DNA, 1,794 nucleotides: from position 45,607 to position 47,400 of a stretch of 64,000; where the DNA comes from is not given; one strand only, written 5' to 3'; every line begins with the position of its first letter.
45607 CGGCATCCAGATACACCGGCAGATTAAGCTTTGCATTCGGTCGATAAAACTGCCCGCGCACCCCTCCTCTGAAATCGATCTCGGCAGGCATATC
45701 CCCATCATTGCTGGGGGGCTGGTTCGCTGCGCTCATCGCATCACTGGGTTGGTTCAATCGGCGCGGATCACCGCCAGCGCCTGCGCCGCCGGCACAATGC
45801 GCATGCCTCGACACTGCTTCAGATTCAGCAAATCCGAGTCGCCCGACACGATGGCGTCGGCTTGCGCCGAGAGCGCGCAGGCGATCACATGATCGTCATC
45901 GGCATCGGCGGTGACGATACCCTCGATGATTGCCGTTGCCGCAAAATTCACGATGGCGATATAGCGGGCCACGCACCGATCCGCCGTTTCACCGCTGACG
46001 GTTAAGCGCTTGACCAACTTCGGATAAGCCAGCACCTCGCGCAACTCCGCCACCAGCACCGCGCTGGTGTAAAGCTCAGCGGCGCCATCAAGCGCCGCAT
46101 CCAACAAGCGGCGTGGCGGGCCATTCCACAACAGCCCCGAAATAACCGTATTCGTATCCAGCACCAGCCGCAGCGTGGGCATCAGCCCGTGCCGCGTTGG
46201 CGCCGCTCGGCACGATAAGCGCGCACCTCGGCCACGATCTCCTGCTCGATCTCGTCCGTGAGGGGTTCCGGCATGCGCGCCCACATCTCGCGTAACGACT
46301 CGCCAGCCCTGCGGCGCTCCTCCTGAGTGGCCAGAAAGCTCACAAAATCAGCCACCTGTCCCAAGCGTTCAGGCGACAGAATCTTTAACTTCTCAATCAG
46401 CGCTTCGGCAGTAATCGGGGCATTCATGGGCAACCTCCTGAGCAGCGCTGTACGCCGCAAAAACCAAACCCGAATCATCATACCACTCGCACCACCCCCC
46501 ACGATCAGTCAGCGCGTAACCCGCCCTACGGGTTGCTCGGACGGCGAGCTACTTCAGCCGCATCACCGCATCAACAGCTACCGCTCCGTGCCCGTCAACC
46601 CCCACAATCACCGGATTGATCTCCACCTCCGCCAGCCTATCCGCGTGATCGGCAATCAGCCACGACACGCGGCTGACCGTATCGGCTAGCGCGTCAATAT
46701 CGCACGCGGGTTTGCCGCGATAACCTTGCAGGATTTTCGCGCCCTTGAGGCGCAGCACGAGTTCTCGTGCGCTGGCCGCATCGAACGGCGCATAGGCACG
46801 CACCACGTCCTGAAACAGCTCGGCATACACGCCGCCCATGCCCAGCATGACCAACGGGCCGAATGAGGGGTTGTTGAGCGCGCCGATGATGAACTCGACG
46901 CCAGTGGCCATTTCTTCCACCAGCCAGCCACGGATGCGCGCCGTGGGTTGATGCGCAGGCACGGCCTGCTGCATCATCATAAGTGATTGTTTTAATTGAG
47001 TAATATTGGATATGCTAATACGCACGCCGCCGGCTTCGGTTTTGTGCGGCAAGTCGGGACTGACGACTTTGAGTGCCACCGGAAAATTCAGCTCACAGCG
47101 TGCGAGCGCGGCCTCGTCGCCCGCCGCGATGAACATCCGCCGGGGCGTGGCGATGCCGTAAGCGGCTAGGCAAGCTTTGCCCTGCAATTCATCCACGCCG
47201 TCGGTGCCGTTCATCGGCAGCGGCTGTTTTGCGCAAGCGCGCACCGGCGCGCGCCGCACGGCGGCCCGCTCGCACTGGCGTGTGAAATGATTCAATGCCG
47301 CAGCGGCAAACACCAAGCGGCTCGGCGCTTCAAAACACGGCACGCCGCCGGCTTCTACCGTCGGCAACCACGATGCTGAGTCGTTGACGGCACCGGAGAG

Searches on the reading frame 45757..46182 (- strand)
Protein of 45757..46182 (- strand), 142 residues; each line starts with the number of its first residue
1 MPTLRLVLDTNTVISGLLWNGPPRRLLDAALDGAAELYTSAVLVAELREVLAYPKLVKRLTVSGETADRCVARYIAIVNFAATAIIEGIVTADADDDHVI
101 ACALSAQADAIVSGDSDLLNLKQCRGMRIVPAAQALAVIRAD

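Call 31: search_protein_families(library=pfam, proteins=[window:45757-46182:-])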
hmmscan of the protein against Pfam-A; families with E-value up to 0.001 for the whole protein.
window:45757-46182:- (142 aa): 3 families
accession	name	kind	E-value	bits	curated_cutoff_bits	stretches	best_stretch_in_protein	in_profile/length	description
PF13470.12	PIN_3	-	1.3e-19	71.6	27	1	5-116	1-114/115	PIN domain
PF01850.27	PIN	-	1e-06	29.8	23.6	1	7-120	2-116/120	PIN domain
PF10130.15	PIN_2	-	1.1e-06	29.3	22.4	1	7-119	1-116/133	PIN domain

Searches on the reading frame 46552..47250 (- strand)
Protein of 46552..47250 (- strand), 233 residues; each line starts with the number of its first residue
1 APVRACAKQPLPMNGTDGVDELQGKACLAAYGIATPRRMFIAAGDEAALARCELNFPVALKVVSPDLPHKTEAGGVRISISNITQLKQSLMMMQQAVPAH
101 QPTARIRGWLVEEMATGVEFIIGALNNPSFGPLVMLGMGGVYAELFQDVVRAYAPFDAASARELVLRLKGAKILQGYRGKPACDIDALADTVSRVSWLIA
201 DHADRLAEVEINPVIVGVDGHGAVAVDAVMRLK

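Call 24: search_solved_structures(query=window:46552-47250:-, show_alignments=2)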
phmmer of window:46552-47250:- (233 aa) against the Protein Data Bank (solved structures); distinct sequences matched with E-value up to 0.001: 8.
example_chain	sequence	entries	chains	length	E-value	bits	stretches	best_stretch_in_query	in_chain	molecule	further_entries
4xyl_B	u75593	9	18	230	1.9e-39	138.9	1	14-226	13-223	beta subunit of Acyl-CoA synthetase (NDP forming) | Uncharacterized protein | beta subunit of acetyl-CoA synthetase (NDP forming)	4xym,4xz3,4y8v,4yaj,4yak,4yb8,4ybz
1wr2_A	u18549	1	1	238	3.7e-39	138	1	14-232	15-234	hypothetical protein PH1789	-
8wzu_A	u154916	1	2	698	5.8e-39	137.4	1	21-228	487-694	4-hydroxybutyrate--CoA ligase [ADP-forming]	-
9y43_A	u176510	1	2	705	1.8e-37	132.5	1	20-226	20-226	3-hydroxypropionate--CoA ligase [ADP-forming]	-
7cm9_A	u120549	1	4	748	7.9e-25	91.1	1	21-230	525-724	DMSP lyase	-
9isb_A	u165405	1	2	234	7.2e-22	81.5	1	14-220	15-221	Protein acetyltransferase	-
9isq_A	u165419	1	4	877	2.9e-21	79.5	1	14-217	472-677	Protein acetyltransferase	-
9it0_A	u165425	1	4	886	3e-21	79.5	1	14-217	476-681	Protein acetyltransferase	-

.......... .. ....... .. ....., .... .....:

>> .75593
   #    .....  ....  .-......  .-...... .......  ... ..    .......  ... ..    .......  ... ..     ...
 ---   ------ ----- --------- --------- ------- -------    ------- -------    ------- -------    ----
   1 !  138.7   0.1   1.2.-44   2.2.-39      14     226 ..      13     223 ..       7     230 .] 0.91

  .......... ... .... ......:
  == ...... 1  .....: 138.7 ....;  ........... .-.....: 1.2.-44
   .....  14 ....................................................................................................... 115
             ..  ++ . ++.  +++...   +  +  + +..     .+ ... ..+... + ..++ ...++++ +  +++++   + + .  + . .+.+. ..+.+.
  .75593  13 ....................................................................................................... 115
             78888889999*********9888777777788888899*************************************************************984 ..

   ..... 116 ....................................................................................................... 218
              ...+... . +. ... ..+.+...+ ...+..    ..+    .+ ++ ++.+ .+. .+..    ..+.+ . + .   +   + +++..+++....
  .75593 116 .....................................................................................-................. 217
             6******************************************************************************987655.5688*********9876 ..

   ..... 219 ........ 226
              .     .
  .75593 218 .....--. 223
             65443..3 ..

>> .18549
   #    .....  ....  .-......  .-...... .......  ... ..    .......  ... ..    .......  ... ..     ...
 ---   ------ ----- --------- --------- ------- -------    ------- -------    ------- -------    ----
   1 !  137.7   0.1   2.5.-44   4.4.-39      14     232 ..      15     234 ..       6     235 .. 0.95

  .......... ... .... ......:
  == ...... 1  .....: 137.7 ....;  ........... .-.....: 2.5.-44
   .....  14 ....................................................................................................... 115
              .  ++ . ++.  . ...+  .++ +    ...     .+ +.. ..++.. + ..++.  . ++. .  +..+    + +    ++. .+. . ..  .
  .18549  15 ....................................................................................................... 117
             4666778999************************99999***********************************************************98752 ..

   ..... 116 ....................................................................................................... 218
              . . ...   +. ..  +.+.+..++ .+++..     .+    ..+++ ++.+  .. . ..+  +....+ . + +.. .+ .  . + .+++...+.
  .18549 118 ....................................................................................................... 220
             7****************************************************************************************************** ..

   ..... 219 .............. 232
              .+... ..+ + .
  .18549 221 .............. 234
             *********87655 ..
